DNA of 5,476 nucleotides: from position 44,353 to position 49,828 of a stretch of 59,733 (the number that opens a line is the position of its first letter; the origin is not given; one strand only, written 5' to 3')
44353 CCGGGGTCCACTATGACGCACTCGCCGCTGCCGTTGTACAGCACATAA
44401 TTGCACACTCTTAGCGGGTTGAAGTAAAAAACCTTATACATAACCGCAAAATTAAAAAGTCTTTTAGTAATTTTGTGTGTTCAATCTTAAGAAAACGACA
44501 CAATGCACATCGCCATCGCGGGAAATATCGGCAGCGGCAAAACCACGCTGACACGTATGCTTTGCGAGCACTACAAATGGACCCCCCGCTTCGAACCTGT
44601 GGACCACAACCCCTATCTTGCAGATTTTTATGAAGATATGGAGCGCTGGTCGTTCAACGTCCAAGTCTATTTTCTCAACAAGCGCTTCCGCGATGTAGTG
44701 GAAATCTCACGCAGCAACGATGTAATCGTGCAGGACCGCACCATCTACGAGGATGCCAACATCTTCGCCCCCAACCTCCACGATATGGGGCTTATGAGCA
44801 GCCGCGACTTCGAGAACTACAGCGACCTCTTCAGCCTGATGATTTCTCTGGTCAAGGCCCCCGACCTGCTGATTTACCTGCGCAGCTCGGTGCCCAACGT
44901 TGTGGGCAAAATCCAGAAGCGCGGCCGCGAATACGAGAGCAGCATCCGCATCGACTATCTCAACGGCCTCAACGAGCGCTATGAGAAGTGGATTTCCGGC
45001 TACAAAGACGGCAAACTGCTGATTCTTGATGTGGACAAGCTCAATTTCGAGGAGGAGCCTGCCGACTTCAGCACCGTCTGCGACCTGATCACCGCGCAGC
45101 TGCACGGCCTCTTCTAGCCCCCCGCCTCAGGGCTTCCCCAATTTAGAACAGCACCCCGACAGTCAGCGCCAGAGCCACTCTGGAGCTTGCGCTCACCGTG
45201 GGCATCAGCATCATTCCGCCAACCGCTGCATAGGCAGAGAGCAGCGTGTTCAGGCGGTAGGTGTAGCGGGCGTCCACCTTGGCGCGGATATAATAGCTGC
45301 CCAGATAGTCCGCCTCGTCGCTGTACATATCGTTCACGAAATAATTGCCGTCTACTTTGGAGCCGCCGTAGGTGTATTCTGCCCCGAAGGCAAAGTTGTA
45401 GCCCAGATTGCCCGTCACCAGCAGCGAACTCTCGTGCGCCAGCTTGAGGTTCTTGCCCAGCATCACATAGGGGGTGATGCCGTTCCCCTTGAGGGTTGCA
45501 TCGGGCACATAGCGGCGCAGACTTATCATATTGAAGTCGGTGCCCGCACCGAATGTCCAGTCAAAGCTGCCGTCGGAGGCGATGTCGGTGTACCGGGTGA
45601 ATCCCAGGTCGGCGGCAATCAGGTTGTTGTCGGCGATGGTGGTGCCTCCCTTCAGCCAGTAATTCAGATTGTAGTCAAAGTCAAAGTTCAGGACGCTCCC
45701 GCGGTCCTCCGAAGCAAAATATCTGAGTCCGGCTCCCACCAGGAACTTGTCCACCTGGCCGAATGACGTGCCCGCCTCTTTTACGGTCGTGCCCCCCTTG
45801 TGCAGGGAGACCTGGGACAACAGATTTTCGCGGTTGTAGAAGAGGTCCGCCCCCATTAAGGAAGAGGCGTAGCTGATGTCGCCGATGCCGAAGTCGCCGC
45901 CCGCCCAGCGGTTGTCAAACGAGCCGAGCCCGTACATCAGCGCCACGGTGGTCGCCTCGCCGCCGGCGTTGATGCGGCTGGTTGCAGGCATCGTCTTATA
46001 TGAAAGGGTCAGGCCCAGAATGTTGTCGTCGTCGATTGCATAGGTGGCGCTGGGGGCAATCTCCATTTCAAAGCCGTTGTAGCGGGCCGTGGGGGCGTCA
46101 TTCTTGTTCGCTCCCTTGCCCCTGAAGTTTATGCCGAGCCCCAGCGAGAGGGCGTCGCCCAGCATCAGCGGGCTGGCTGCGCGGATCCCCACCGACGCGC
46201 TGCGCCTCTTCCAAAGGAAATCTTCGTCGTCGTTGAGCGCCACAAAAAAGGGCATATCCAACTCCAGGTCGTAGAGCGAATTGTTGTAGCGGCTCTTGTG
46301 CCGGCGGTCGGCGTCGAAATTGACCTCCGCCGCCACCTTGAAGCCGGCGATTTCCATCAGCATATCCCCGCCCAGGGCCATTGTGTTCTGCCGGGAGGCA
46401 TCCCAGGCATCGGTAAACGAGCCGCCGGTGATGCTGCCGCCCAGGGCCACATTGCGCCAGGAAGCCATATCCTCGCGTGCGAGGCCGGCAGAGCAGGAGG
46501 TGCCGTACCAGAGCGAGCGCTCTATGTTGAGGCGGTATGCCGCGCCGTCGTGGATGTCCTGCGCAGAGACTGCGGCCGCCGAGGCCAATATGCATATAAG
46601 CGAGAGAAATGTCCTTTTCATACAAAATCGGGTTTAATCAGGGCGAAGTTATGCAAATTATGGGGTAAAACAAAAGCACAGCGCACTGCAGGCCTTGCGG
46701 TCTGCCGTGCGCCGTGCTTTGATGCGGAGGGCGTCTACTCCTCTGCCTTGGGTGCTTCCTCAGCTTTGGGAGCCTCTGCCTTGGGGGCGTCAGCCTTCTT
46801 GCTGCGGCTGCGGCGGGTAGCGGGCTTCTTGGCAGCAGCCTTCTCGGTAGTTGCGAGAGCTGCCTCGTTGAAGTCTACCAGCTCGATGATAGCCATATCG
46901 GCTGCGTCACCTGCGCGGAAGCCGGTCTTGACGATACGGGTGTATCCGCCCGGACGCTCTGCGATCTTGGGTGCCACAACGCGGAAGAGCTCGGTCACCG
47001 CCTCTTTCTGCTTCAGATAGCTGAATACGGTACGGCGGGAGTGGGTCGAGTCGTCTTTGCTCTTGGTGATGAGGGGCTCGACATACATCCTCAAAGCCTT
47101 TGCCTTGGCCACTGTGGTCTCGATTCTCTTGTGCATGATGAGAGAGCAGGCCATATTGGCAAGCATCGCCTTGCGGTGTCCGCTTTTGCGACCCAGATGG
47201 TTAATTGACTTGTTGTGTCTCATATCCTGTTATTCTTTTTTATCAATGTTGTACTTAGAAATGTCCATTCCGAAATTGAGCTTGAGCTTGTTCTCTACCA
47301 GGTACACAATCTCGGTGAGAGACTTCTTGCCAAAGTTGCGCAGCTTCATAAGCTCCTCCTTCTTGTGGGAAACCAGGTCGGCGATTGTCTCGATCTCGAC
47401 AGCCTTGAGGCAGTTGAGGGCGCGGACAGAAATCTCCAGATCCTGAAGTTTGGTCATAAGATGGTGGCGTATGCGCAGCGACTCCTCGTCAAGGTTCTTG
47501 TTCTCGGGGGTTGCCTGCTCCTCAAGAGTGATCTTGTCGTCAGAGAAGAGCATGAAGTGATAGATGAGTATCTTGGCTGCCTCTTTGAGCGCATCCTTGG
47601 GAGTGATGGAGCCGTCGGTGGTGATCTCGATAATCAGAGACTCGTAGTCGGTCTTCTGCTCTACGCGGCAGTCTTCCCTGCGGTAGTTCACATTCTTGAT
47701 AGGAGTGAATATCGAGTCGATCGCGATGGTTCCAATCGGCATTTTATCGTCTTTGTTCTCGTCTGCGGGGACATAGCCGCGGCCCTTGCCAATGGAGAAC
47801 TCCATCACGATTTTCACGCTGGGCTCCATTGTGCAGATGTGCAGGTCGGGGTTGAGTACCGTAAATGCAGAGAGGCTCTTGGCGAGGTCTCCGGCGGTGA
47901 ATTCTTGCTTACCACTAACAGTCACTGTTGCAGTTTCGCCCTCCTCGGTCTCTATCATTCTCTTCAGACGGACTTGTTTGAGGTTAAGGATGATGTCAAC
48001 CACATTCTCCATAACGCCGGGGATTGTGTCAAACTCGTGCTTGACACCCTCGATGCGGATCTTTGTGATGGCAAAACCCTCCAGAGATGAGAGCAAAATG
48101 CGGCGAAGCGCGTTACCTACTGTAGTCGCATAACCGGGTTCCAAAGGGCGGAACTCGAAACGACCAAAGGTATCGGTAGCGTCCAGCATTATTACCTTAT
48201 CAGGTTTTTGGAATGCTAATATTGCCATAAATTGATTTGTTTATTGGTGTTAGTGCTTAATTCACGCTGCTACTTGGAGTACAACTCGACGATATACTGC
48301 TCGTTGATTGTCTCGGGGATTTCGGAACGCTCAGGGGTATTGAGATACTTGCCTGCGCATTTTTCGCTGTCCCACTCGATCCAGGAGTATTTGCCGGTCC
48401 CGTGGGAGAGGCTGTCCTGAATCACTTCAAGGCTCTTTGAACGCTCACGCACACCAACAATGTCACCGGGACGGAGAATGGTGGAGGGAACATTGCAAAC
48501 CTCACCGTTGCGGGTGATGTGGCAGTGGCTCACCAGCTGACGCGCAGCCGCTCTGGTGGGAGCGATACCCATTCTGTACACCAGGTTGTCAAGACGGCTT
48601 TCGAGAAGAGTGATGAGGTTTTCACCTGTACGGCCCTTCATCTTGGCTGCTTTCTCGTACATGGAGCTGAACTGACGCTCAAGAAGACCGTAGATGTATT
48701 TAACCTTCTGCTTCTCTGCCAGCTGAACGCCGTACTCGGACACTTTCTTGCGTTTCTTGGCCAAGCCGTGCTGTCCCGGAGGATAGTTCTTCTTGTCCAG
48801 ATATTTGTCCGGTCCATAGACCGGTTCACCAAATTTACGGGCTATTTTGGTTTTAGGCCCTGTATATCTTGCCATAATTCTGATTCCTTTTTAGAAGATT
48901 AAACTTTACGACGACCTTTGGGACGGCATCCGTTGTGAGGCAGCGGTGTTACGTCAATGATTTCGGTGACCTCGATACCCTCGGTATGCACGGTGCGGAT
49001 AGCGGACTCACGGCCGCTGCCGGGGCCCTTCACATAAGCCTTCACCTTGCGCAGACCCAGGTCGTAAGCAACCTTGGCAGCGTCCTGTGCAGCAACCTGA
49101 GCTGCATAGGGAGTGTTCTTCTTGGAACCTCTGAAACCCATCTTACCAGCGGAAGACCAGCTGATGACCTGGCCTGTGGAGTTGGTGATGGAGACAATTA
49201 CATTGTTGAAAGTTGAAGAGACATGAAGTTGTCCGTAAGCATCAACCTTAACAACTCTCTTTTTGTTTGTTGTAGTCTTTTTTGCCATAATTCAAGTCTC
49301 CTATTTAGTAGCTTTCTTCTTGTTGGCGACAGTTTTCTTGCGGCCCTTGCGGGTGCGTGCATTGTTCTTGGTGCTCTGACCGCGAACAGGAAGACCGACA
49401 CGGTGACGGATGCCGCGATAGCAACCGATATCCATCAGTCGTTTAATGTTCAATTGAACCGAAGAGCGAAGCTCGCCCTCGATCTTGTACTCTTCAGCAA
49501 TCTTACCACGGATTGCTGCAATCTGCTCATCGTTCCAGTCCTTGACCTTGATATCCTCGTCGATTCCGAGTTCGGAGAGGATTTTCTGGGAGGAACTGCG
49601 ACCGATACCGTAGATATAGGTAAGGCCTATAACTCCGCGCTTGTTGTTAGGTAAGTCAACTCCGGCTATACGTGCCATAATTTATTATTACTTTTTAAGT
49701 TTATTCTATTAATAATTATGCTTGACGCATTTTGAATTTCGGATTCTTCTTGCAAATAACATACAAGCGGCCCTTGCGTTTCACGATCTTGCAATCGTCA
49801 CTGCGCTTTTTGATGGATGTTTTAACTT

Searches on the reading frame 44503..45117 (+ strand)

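Call 50: search_protein_families(library=pfam, proteins=[window:44503-45117:+], max_evalue=0.001)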
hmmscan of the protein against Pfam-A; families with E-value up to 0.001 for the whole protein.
window:44503-45117:+ (204 aa): 3 families
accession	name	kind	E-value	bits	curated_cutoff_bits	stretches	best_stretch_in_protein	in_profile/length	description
PF01712.25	dNK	-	6.5e-54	183.2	27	1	3-196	1-198/203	Deoxynucleoside kinase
PF02223.23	Thymidylate_kin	-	0.00029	21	27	0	116-178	114-175/185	Thymidylate kinase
PF00005.33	ABC_tran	-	0.00082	20.4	25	0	3-67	14-75/137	ABC transporter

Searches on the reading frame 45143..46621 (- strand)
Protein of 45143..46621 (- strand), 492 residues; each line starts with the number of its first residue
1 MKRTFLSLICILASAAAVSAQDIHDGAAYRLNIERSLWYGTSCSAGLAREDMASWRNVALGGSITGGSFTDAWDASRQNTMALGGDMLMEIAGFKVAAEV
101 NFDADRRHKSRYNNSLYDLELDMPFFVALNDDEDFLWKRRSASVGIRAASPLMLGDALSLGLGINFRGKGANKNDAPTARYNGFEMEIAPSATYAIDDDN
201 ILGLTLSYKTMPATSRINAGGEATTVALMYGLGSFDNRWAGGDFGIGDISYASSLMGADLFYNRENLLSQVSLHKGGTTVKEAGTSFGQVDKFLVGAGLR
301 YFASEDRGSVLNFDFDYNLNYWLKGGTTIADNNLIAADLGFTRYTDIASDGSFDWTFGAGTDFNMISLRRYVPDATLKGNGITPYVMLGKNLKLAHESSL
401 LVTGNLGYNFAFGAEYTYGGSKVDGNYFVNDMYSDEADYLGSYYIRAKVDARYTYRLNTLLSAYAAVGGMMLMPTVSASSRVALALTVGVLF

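Call 50: search_protein_families(library=pfam, proteins=[window:45143-46621:-], max_evalue=0.001)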
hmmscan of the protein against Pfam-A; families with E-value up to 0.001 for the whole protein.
window:45143-46621:- (492 aa): 2 families
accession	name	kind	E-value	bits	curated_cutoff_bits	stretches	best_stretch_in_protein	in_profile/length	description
PF21012.3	DUF6850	-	1.2e-32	114.1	27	1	45-492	2-464/464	Family of unknown function (DUF6850)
PF13100.11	OstA_2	-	0.00064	19.8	21.2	0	377-427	73-124/158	OstA-like protein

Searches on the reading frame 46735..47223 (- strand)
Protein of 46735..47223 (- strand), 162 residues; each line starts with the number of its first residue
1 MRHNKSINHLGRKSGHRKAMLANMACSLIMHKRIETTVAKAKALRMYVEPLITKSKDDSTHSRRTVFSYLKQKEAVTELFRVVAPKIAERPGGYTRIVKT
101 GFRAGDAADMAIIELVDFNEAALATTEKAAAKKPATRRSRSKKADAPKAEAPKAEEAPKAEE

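Call 54: search_protein_families(library=pfam, proteins=[window:46735-47223:-], max_evalue=0.001)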
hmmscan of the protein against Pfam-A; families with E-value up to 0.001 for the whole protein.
window:46735-47223:- (162 aa): 1 family
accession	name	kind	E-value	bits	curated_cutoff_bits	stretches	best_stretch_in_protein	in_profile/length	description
PF01196.24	Ribosomal_L17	-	8.7e-39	132.8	27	1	20-116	1-97/97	Ribosomal protein L17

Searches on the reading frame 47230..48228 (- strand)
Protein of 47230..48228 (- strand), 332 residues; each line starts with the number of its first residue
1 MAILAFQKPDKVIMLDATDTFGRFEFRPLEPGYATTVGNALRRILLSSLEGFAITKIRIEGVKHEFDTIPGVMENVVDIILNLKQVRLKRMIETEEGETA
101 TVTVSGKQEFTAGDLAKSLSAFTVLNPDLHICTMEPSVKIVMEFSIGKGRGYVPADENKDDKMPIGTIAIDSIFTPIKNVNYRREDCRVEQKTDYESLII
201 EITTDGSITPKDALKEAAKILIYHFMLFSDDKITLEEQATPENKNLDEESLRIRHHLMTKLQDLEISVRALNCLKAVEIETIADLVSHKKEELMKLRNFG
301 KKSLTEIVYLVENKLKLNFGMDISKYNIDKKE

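Call 54: search_protein_families(library=pfam, proteins=[window:47230-48228:-], max_evalue=0.001)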
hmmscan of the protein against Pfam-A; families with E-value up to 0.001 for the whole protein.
window:47230-48228:- (332 aa): 4 families
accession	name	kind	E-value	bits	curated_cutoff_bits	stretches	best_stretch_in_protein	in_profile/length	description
PF01000.31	RNA_pol_A_bac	-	1.3e-31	109.7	33.9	1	57-175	1-119/119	RNA polymerase Rpb3/RpoA insert domain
PF01193.29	RNA_pol_L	-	3.8e-25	87.8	24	1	27-225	1-74/74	RNA polymerase Rpb3/Rpb11 dimerisation domain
PF03118.21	RNA_pol_A_CTD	-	7.1e-21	74.2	23.8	1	249-309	3-63/67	Bacterial RNA polymerase, alpha chain C terminal domain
PF13656.11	RNA_pol_L_2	-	0.00089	19.4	27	0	197-225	41-69/75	RNA polymerase Rpb3/Rpb11 dimerisation domain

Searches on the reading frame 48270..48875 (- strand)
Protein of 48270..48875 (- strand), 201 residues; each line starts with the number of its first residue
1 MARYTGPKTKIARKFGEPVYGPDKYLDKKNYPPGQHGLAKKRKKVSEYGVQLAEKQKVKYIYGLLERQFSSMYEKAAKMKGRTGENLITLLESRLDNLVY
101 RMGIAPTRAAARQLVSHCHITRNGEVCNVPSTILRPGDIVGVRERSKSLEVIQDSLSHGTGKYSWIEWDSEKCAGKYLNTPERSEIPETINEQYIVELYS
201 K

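Call 54: search_protein_families(library=pfam, proteins=[window:48270-48875:-], max_evalue=0.001)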
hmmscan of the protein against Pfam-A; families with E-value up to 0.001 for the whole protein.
window:48270-48875:- (201 aa): 2 families
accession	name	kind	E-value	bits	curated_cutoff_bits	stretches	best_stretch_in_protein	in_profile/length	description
PF00163.24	Ribosomal_S4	-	1.2e-28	100.1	23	1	3-92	1-95/95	Ribosomal protein S4/S9 N-terminal domain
PF01479.30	S4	-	1.2e-15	57.4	22.8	1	94-140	2-48/48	S4 domain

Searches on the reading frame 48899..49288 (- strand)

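Call 54: search_protein_families(library=pfam, proteins=[window:48899-49288:-], max_evalue=0.001)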
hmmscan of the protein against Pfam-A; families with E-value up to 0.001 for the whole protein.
window:48899-49288:- (129 aa): 1 family
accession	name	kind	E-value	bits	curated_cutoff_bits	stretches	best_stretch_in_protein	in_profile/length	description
PF00411.24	Ribosomal_S11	-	5.3e-41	139.9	25.1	1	19-127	1-109/110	Ribosomal protein S11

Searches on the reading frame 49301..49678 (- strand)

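Call 54: search_protein_families(library=pfam, proteins=[window:49301-49678:-], max_evalue=0.001)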
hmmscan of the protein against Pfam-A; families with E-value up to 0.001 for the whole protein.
window:49301-49678:- (125 aa): 1 family
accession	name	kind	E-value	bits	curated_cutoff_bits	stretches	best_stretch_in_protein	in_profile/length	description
PF00416.27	Ribosomal_S13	-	4.6e-32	111.6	31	1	3-109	1-128/128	Ribosomal protein S13/S18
